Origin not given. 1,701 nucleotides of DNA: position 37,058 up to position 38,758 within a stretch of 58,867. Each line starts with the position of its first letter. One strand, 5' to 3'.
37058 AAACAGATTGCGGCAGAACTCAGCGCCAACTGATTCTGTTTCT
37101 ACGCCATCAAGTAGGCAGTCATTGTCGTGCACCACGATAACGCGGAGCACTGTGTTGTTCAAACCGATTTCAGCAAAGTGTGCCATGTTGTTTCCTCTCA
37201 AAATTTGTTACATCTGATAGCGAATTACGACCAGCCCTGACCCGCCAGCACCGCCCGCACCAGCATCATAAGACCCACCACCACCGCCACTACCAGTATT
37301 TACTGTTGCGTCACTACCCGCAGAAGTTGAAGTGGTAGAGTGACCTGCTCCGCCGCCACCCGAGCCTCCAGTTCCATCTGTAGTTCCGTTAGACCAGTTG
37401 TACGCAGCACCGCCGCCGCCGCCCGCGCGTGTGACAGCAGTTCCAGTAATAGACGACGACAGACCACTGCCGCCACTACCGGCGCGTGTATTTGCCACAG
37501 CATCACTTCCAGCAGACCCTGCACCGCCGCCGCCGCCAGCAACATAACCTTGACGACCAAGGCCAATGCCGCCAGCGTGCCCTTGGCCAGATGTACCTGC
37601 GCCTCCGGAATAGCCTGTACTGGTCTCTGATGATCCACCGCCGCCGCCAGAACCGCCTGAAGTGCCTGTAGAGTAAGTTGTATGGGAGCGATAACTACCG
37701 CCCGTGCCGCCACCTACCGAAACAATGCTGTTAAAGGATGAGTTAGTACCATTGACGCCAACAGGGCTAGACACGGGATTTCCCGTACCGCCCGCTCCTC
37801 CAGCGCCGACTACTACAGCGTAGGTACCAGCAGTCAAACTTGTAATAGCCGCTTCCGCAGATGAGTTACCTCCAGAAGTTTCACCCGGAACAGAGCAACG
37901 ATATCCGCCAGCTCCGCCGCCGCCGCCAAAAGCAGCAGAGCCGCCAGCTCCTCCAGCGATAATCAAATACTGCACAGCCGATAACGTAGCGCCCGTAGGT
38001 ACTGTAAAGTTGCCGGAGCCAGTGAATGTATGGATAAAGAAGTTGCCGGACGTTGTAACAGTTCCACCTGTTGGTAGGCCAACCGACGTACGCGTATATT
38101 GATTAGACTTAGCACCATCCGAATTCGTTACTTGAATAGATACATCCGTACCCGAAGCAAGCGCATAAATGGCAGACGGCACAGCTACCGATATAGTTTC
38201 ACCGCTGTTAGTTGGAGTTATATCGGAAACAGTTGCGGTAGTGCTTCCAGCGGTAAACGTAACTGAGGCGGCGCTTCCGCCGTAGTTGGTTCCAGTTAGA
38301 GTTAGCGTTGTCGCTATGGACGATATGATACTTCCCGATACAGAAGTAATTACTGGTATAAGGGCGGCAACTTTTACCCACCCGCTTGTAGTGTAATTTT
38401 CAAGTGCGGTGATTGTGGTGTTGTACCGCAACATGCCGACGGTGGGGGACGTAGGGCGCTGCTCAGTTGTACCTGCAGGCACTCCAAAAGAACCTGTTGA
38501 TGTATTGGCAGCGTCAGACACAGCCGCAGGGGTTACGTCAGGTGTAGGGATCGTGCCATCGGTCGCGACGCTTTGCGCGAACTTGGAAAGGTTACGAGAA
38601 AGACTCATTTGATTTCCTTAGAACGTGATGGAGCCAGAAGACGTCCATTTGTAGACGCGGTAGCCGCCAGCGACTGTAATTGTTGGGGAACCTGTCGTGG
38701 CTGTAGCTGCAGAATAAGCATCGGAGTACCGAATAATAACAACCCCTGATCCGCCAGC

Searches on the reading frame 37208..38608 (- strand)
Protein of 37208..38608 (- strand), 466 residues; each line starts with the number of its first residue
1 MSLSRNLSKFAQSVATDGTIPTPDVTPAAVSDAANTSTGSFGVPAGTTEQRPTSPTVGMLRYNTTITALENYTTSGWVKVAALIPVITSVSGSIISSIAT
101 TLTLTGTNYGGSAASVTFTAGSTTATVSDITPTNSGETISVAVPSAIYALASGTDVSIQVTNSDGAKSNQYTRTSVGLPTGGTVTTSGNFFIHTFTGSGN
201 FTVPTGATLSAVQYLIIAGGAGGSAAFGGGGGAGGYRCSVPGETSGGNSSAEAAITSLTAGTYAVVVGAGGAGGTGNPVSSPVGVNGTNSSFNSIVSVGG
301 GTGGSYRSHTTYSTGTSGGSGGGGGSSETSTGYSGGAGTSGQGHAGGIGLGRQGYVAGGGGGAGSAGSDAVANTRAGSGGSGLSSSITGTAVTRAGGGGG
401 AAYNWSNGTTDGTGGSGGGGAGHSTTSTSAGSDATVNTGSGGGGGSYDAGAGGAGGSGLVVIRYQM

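Call 72: search_protein_families(library=phrogs, proteins=[window:37208-38608:-], max_evalue=0.001)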
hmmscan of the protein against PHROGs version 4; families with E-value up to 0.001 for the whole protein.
window:37208-38608:- (466 aa): 3 families
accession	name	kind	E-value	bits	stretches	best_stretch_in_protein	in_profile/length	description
phrog_2295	-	unknown function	2.6e-64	219.4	1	28-465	507-847/1183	-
phrog_2803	-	unknown function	1.4e-08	35.3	1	36-126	38-126/311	-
phrog_25721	-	unknown function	3.1e-08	34.1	1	34-95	35-95/340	-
